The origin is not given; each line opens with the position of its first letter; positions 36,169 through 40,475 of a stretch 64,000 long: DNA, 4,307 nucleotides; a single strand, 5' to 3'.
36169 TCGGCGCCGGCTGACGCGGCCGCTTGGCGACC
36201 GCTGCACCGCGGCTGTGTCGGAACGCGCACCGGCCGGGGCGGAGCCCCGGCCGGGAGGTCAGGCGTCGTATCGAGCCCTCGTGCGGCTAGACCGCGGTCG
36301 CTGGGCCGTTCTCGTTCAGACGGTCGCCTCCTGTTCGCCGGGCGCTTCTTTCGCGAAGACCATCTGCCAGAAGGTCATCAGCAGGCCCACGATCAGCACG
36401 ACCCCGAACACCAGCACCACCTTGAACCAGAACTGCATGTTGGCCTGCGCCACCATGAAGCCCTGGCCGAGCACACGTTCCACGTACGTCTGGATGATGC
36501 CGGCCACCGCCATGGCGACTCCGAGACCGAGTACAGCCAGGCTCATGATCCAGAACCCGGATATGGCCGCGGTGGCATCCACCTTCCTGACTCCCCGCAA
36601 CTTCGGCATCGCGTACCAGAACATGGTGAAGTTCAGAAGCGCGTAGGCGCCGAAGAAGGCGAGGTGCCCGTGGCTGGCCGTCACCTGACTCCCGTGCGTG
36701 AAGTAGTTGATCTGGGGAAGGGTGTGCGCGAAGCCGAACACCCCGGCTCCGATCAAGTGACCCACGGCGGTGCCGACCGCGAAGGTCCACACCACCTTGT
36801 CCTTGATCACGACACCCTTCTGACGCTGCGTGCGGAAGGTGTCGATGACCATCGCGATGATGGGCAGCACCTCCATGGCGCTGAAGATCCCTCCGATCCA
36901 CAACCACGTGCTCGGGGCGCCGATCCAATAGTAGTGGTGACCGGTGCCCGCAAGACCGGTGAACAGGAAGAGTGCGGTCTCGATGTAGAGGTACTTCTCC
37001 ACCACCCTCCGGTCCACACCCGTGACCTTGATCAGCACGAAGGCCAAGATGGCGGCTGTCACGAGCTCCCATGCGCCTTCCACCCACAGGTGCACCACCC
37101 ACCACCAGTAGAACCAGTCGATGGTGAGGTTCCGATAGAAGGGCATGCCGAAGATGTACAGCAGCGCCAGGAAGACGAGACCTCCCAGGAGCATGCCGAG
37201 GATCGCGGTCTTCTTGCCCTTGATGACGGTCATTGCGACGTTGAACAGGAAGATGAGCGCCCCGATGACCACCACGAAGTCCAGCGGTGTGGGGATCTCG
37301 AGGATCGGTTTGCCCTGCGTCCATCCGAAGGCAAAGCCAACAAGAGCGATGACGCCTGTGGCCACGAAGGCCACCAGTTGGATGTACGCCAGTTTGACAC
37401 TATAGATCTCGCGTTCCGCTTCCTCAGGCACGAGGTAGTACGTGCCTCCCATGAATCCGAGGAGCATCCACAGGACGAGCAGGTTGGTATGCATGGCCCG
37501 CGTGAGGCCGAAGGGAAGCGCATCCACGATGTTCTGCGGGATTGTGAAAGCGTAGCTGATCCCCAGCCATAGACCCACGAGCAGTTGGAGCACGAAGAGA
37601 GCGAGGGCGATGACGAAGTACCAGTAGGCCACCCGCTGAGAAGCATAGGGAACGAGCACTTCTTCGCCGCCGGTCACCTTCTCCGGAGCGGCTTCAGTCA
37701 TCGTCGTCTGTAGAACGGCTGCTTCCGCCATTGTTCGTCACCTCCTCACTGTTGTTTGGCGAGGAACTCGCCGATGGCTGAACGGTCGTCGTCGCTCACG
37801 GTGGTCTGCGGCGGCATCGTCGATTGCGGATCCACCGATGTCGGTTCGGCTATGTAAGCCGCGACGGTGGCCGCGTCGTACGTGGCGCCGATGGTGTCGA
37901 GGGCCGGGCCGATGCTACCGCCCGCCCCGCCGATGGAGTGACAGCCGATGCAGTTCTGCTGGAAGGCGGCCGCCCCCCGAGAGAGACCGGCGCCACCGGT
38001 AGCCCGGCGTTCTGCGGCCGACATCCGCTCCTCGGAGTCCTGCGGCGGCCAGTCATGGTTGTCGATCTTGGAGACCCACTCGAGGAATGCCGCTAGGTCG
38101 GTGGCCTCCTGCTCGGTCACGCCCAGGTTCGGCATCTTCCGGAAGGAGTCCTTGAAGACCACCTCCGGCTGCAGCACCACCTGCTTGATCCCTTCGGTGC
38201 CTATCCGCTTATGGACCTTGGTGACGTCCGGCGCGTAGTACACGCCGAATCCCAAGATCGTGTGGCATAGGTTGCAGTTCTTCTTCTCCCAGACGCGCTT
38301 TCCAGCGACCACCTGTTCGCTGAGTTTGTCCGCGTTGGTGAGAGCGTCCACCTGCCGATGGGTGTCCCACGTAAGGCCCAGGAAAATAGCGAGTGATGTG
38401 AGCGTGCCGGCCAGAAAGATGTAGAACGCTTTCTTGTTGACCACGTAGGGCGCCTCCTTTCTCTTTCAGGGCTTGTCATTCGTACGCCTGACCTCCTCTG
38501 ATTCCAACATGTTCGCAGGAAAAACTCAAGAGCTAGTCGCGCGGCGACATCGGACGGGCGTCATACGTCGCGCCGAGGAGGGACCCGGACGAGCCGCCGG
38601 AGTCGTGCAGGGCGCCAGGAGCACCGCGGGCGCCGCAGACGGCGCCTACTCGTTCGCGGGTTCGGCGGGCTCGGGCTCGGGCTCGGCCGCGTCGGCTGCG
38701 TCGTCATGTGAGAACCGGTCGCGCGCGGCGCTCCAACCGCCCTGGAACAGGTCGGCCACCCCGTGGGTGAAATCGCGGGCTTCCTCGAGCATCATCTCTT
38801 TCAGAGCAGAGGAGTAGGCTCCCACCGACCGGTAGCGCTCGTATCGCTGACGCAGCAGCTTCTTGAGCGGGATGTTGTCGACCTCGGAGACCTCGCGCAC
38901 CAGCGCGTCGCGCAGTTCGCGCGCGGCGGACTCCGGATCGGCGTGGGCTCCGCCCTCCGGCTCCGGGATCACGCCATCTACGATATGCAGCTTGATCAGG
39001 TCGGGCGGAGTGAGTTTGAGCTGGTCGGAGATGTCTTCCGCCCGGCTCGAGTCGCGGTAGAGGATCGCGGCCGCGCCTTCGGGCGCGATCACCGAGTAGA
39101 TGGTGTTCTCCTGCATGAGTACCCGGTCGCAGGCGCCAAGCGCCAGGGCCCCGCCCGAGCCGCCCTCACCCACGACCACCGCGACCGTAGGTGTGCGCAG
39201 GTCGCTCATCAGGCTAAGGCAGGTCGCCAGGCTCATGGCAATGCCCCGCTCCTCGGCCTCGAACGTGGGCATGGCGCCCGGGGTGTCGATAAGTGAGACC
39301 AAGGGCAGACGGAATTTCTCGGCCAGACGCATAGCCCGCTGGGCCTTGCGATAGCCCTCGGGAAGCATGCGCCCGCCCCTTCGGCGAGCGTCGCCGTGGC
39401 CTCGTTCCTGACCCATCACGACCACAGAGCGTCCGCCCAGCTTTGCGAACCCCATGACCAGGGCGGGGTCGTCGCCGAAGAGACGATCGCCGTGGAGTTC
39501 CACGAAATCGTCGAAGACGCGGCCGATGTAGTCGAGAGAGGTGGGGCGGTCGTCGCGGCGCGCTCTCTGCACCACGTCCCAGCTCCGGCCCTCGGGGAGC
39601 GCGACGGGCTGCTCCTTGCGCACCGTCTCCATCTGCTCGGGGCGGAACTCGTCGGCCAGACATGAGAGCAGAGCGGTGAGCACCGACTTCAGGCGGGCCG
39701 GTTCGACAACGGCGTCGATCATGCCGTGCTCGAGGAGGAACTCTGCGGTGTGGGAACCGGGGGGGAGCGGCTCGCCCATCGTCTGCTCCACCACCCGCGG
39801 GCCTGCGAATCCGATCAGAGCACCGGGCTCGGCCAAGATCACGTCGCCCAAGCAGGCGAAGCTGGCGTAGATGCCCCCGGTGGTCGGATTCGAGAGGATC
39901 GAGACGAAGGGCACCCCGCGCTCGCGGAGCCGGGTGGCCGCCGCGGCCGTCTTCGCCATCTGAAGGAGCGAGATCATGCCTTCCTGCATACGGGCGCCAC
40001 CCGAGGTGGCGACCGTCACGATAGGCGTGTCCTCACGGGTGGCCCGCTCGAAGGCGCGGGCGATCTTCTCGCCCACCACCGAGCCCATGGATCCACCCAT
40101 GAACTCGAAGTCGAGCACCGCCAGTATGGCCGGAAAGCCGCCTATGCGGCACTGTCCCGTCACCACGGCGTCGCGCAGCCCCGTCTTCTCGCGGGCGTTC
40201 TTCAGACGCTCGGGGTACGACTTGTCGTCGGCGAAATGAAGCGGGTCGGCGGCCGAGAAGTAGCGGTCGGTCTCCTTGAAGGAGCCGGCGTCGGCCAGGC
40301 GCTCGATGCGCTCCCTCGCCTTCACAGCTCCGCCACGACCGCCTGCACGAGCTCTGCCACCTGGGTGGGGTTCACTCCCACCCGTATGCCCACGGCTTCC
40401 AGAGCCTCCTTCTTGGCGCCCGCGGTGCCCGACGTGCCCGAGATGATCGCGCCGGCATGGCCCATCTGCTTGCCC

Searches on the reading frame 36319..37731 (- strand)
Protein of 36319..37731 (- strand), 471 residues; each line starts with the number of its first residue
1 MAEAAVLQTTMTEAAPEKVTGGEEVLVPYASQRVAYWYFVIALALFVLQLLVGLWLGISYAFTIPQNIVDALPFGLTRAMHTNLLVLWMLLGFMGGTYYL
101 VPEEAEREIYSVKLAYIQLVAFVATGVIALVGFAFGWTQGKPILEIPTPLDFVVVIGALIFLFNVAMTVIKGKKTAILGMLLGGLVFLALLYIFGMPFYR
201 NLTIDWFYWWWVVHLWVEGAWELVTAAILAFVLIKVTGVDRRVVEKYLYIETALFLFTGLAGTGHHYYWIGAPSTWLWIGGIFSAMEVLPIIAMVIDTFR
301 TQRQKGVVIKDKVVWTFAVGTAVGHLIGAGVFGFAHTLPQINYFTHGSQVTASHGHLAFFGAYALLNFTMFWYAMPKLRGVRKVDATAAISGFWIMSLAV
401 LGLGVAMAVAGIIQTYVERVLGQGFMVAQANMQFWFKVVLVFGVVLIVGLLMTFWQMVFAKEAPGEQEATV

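Call 16: search_protein_families(library=pfam, proteins=[window:36319-37731:-], max_evalue=0.00001)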
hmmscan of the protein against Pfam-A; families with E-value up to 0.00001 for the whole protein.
window:36319-37731:- (471 aa): 1 family
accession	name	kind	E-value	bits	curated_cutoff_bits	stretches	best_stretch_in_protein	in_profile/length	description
PF00115.25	COX1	-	1.6e-62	212.3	34.8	1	33-445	1-436/436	Cytochrome C and Quinol oxidase polypeptide I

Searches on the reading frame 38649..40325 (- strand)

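Call 16: search_protein_families(library=pfam, proteins=[window:38649-40325:-], max_evalue=0.00001)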
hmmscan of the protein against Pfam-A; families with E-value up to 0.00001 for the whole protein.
window:38649-40325:- (559 aa): 2 families
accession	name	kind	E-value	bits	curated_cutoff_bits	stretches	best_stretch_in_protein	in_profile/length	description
PF03255.19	ACCA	-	5.3e-100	335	23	1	247-502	52-310/310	Acetyl co-enzyme A carboxylase carboxyltransferase-like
PF01039.27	Carboxyl_trans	-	8.5e-52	176.8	22.3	1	3-431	10-425/493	Carboxyl transferase domain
